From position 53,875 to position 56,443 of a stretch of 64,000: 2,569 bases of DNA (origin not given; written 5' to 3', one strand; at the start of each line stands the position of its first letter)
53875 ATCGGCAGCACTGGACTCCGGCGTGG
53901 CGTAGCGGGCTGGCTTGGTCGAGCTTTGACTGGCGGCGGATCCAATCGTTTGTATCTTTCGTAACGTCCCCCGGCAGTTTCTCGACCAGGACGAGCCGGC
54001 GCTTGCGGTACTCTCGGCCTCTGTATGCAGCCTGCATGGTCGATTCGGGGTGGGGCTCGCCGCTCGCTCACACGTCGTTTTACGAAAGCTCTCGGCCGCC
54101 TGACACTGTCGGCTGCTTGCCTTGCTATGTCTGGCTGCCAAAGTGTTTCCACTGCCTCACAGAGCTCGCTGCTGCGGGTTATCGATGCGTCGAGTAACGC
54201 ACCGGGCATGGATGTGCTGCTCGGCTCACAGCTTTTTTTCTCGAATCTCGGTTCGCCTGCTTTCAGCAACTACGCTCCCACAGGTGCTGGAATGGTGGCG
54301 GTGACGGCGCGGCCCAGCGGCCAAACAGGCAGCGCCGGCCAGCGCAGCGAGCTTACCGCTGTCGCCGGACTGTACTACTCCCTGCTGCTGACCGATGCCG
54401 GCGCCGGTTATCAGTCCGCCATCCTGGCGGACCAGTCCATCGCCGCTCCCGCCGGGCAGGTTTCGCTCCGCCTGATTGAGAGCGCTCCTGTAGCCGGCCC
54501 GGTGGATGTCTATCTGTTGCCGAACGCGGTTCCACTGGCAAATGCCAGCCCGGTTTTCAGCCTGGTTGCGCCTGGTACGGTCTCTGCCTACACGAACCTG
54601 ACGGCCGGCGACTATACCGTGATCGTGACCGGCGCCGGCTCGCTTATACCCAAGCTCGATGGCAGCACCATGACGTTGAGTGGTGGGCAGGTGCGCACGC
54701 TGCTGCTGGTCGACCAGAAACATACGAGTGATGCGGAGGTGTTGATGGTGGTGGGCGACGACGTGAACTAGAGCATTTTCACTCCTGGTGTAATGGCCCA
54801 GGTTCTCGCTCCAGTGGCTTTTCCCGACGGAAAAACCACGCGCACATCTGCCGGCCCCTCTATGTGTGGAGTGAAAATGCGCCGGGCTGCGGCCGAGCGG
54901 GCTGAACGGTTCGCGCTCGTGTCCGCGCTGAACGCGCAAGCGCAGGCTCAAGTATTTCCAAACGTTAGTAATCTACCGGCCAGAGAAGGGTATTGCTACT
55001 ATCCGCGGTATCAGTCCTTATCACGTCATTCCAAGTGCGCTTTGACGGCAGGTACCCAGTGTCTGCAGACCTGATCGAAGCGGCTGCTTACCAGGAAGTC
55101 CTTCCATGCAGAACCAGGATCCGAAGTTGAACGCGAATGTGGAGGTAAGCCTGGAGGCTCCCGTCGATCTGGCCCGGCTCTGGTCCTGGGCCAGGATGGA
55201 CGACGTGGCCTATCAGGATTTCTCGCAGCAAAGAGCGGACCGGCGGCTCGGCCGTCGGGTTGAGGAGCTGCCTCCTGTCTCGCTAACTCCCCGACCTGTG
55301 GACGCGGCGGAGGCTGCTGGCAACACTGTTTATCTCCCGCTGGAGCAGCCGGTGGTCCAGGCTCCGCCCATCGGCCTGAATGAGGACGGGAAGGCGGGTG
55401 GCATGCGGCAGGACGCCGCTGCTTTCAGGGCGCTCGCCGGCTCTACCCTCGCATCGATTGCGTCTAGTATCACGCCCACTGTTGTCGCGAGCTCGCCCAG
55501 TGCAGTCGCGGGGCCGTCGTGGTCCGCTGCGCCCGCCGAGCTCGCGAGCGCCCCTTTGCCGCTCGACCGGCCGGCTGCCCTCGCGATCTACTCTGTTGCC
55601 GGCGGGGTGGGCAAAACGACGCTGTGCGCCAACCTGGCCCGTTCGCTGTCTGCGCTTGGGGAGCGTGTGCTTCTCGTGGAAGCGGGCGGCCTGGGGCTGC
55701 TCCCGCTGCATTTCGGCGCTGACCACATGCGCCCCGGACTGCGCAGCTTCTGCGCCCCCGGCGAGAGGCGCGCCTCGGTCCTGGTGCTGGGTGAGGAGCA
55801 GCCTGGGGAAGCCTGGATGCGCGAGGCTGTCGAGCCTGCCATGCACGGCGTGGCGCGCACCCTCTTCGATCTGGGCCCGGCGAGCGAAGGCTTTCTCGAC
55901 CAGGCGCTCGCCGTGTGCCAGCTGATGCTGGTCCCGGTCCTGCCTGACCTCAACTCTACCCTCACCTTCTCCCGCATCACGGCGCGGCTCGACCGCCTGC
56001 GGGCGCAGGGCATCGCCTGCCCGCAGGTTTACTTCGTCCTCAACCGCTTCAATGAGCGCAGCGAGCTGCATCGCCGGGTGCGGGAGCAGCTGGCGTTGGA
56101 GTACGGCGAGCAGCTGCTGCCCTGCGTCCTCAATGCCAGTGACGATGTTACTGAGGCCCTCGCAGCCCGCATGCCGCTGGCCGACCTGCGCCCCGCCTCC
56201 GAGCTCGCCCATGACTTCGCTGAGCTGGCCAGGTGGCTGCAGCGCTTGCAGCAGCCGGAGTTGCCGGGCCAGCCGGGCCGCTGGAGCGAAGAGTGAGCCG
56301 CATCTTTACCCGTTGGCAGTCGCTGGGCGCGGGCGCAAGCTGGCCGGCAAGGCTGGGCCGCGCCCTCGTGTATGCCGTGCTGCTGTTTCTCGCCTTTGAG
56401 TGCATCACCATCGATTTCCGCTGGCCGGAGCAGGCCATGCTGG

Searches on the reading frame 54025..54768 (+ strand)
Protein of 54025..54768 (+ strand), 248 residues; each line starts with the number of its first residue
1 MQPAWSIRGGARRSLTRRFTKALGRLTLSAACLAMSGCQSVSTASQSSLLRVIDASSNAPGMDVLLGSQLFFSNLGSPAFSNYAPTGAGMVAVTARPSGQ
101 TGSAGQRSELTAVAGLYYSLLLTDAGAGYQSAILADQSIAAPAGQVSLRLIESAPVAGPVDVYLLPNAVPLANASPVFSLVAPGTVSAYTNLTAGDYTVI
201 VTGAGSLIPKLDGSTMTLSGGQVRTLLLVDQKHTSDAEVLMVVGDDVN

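Call 65: search_protein_families(library=pfam, proteins=[window:54025-54768:+], max_evalue=0.01)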
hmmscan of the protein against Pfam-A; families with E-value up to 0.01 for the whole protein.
window:54025-54768:+ (248 aa): 1 family
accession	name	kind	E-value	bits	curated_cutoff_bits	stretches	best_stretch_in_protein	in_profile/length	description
PF14344.12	DUF4397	-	2.7e-26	92.9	30.6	2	49-163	2-119/119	Domain of unknown function (DUF4397)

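Call 66: find_related_loci(query=window:54025-54768:+, collection=genome_contigs, flank=2000)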
Query window:54025-54768:+ (248 aa) in genome_contigs; peptide patterns used: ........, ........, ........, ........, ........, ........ (x = any residue, [..] = any of these).
220 stretches matched a pattern, but none encodes a relative of the query by tblastn (E <= 1e-3).

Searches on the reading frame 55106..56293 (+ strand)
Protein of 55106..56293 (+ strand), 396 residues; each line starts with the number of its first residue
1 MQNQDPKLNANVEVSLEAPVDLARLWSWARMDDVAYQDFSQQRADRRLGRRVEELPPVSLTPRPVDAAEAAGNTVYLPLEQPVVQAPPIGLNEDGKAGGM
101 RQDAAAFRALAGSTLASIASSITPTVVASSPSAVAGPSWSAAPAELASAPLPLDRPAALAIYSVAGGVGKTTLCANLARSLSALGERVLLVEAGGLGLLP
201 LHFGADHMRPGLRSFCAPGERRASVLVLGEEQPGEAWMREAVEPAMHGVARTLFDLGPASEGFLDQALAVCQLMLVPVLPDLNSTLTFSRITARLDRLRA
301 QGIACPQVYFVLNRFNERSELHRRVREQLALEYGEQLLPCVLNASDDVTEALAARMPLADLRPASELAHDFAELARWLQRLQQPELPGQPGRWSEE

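Call 65: search_protein_families(library=pfam, proteins=[window:55106-56293:+], max_evalue=0.01)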
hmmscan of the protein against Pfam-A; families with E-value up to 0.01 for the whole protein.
window:55106-56293:+ (396 aa): 6 families
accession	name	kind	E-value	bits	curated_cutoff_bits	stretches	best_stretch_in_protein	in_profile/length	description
PF06564.18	CBP_BcsQ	-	1.4e-17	64.5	21.3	2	159-208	4-53/234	Cellulose biosynthesis protein BcsQ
PF01656.29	CbiA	-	1.4e-12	48.1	25.4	1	160-357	2-124/125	CobQ/CobB/MinD/ParA nucleotide binding domain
PF13614.12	AAA_31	-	7.9e-08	32.9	27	1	159-192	4-37/177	AAA domain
PF10609.15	ParA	-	0.00027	20.9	27.1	1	159-193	6-40/246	NUBPL iron-transfer P-loop NTPase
PF00142.24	Fer4_NifH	-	0.00058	19.9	25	0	159-191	3-34/271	4Fe-4S iron sulfur cluster binding proteins, NifH/frxC family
PF02374.21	ArsA_ATPase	-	0.0027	17.4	24.3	1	165-191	9-35/305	Anion-transporting ATPase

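Call 67: find_related_loci(query=window:55106-56293:+, collection=genome_contigs, flank=2500)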
Query window:55106-56293:+ (396 aa) in genome_contigs; peptide patterns used: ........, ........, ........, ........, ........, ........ (x = any residue, [..] = any of these).
600 stretches matched a pattern (row limit reached: there are more); 90 encode a relative of the query (tblastn E <= 1e-3); the best 80 are kept; 80 distinct loci.
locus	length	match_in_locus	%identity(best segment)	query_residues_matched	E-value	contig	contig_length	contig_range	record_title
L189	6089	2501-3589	37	13-395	2e-71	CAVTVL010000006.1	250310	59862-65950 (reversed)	MAG: Terriglobales bacterium isolate MFD04967.bin.2.53 genome assembly, contig: contig_36576, whole genome shotgun seque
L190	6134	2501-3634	35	1-395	7e-66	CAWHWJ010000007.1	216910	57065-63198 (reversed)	MAG: uncultured Acidobacteriaceae bacterium isolate MFD04463.bin.1.35 genome assembly, contig: contig_25680, whole genom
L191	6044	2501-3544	36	2-396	1e-64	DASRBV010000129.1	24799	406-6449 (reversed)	MAG TPA_asm: Pseudacidobacterium sp. isolate SMAG_U9936 k141_107249, whole genome shotgun sequence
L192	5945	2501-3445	38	21-395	4e-63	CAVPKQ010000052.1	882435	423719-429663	MAG: uncultured Acidobacteriaceae bacterium isolate MFD10064.bin.1.84 genome assembly, contig: contig_7888, whole genome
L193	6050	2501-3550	35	21-396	9e-63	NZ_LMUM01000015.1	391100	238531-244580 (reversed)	Acidobacterium sp. S8 NODE_34_length_391042_cov_9.528419, whole genome shotgun sequence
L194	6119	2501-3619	34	21-396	3e-57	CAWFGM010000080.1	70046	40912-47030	MAG: uncultured Acidobacteriaceae bacterium isolate MFD04434.bin.3.182 genome assembly, contig: contig_7588, whole genom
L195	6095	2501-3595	34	21-380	1e-56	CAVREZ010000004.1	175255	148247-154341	MAG: uncultured Acidobacteriota bacterium isolate MFD04463.bin.2.28 genome assembly, contig: contig_24967, whole genome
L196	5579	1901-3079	36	4-396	1e-53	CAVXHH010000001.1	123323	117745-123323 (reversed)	MAG: uncultured Acidobacteriaceae bacterium isolate MFD05513.bin.2.82 genome assembly, contig: contig_13500, whole genom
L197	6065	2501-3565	34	21-380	6e-53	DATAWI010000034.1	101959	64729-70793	MAG TPA_asm: Acidobacteriaceae bacterium isolate SMAG_U5621 k141_63662, whole genome shotgun sequence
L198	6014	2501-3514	38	12-396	5e-68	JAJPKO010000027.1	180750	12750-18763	MAG: Acidobacteriaceae bacterium isolate Centralia_MAG_86 k107_6067393, whole genome shotgun sequence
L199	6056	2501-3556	33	21-379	2e-48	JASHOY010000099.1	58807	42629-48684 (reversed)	MAG: Acidobacteriaceae bacterium isolate JOPF035 JOPF_NEAR_contig_294418, whole genome shotgun sequence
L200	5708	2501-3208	30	166-380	9e-17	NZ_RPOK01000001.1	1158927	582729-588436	Alteromonas sediminis strain U0105 scaffold1, whole genome shotgun sequence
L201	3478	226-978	27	159-385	5e-15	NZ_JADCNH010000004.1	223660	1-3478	Verticiella alkaliphila strain GG226 NODE_4_length_223660_cov_190.948690, whole genome shotgun sequence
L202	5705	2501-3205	26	166-378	8e-11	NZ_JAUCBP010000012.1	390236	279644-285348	Alteromonas arenosi strain ASW11-36 NODE_5_length_390236_cov_126.989553, whole genome shotgun sequence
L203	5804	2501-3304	29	159-394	8e-10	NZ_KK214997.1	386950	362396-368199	Ectothiorhodospira haloalkaliphila ATCC 51935 EcthaDRAFT_EHB.3, whole genome shotgun sequence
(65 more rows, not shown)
